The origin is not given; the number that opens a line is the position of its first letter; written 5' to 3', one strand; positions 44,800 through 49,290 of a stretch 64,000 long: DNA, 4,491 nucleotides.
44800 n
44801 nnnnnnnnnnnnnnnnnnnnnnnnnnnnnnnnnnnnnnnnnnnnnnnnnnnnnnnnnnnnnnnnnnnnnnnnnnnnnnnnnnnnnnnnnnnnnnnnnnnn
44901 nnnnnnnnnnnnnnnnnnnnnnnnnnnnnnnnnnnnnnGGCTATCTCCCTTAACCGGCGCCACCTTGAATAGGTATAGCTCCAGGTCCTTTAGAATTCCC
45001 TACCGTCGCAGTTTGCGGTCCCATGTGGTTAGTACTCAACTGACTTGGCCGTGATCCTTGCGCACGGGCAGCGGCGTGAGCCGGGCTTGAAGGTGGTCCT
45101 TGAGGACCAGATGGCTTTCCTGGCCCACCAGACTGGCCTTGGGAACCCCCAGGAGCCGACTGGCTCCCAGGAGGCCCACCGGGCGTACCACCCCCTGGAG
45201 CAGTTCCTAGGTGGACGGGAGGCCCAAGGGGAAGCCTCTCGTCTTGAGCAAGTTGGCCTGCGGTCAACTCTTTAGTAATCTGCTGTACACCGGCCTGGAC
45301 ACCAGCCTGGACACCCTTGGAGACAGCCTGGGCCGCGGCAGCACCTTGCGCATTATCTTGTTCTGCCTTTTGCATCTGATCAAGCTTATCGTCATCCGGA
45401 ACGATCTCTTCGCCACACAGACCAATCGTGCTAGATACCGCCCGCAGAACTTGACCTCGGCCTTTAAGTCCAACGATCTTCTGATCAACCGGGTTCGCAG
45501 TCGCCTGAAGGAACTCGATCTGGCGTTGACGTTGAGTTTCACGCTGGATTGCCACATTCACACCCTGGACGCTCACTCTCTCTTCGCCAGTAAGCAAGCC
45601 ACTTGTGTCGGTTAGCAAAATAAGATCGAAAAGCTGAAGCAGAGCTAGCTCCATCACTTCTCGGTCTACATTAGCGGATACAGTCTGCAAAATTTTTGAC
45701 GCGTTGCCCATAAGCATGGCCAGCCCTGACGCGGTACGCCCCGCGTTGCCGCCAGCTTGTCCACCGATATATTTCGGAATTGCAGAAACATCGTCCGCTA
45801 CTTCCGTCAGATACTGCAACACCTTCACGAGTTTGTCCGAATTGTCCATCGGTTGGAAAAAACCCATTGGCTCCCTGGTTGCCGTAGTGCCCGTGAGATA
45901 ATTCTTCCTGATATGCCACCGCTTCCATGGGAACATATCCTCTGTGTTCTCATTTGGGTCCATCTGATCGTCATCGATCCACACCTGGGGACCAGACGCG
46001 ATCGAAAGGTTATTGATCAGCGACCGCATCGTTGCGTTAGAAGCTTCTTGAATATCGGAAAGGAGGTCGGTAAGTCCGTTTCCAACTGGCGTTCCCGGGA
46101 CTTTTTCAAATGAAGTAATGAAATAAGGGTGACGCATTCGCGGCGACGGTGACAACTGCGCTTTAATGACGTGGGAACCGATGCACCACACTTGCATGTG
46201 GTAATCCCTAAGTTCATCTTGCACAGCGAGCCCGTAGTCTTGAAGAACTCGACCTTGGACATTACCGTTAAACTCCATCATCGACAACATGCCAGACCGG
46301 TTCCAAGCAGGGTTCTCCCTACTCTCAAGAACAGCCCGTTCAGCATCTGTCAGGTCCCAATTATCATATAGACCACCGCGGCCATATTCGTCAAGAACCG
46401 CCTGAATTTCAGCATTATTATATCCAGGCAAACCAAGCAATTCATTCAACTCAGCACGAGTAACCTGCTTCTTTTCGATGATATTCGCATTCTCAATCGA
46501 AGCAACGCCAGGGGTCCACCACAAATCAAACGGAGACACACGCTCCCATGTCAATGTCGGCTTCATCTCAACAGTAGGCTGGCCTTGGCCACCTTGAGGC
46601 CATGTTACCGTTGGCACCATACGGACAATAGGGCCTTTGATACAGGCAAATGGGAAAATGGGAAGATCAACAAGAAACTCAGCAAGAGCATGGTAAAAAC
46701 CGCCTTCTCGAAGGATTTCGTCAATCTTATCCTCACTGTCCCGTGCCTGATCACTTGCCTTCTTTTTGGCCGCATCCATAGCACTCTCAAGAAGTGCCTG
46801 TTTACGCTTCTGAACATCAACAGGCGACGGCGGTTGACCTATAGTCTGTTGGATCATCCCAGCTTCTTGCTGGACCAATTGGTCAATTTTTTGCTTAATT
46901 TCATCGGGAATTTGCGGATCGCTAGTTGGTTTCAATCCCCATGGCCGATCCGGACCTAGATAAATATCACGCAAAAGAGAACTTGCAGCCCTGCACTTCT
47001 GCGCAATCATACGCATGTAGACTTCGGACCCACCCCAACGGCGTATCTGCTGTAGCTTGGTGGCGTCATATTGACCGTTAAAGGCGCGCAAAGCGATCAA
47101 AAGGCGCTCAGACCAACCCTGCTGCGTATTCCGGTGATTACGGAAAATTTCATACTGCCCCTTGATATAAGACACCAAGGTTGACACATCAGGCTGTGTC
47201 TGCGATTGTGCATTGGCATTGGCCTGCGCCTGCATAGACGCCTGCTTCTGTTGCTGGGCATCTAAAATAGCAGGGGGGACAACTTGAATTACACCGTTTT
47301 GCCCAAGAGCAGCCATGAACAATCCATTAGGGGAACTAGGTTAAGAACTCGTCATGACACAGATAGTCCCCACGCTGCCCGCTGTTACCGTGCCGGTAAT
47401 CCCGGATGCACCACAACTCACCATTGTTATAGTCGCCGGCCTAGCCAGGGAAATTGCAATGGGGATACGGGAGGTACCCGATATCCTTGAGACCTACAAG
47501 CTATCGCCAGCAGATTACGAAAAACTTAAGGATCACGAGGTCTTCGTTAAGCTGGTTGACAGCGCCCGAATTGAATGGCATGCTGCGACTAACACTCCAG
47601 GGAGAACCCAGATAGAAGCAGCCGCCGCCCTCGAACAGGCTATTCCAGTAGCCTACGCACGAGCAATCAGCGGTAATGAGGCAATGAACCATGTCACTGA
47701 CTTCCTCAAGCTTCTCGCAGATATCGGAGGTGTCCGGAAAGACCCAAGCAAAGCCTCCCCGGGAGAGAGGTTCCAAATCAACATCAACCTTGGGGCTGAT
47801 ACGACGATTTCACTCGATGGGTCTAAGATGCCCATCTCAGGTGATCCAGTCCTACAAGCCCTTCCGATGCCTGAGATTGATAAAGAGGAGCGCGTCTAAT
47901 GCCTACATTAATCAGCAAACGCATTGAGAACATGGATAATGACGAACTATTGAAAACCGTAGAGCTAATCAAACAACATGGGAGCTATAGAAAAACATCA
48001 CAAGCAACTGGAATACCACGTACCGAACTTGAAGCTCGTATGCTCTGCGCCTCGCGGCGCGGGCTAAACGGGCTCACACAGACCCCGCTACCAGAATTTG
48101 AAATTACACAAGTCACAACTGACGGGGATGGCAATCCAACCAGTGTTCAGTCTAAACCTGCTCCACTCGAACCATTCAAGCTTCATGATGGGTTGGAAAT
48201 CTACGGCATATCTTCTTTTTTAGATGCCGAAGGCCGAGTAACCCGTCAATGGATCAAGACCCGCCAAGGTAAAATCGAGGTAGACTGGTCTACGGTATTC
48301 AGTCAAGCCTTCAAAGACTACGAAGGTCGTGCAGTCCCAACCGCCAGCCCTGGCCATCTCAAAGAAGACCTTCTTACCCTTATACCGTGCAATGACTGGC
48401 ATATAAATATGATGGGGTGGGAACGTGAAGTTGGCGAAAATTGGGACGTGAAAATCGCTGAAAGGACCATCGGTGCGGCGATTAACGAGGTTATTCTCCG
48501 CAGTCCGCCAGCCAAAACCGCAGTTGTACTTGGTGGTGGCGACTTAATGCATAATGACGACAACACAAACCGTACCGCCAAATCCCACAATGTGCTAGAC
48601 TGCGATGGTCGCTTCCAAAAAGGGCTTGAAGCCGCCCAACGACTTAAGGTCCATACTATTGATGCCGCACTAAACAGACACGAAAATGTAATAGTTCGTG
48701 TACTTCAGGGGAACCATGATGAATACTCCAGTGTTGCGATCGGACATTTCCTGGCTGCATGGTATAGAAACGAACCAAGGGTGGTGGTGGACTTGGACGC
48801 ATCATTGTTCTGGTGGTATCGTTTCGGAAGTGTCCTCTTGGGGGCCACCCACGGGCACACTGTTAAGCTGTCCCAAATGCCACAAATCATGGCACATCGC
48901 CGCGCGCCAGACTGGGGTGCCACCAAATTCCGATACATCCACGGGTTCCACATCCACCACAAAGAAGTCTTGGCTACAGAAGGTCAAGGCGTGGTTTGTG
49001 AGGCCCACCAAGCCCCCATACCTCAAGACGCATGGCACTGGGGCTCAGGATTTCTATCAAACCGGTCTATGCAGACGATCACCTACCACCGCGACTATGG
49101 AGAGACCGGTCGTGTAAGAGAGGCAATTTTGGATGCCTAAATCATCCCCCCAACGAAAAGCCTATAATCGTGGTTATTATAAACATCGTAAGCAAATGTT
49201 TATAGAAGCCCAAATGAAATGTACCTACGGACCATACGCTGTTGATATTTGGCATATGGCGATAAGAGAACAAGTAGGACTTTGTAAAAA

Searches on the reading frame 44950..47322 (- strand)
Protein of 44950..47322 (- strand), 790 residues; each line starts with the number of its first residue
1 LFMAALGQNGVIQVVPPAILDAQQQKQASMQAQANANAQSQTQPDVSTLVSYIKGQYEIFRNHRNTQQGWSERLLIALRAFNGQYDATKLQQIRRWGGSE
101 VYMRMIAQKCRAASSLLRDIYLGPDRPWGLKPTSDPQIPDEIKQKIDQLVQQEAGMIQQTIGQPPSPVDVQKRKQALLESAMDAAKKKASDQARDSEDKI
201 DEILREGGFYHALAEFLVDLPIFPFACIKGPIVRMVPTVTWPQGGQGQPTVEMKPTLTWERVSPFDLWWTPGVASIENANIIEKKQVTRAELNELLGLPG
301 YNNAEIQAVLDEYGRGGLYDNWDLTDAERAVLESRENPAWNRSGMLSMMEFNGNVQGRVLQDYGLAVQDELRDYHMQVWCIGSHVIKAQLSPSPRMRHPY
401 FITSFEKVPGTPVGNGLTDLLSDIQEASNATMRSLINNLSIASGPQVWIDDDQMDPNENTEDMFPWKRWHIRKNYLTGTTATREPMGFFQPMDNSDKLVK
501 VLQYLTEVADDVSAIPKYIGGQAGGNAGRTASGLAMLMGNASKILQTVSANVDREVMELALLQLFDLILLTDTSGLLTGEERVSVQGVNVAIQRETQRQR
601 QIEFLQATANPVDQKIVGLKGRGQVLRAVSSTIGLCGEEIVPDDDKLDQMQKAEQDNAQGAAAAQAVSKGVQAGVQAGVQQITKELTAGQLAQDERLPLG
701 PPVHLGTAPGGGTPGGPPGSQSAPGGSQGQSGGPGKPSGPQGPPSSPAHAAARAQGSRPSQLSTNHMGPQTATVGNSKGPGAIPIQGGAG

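Call 15: search_protein_families(library=phrogs, proteins=[window:44950-47322:-], max_evalue=0.001)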
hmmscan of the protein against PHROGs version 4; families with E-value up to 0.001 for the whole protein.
window:44950-47322:- (790 aa): 3 families
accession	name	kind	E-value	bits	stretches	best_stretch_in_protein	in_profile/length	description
phrog_332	-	connector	2.4e-60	205.4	1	42-680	3-547/560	head-tail adaptor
phrog_1216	-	head and packaging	4.1e-11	43.1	1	374-545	317-487/714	portal protein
phrog_156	-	head and packaging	9.5e-09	35.2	1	362-561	257-454/681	portal protein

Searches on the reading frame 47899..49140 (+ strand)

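Call 15: search_protein_families(library=phrogs, proteins=[window:47899-49140:+], max_evalue=0.001)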
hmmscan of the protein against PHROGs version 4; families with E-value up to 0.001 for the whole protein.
window:47899-49140:+ (413 aa): 5 families
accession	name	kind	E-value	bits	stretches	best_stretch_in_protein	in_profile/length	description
phrog_704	-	DNA, RNA and nucleotide metabolism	7.2e-93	312.8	1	12-406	4-382/390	DNA repair exonuclease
phrog_20762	-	unknown function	9.2e-36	123.7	1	295-408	1-113/117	-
phrog_20703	-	unknown function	6e-13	50.2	1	96-223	100-228/258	-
phrog_284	-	DNA, RNA and nucleotide metabolism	6.3e-08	32.9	1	164-276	136-244/398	exonuclease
phrog_21891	-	unknown function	1.9e-05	26.3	1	283-399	9-122/130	-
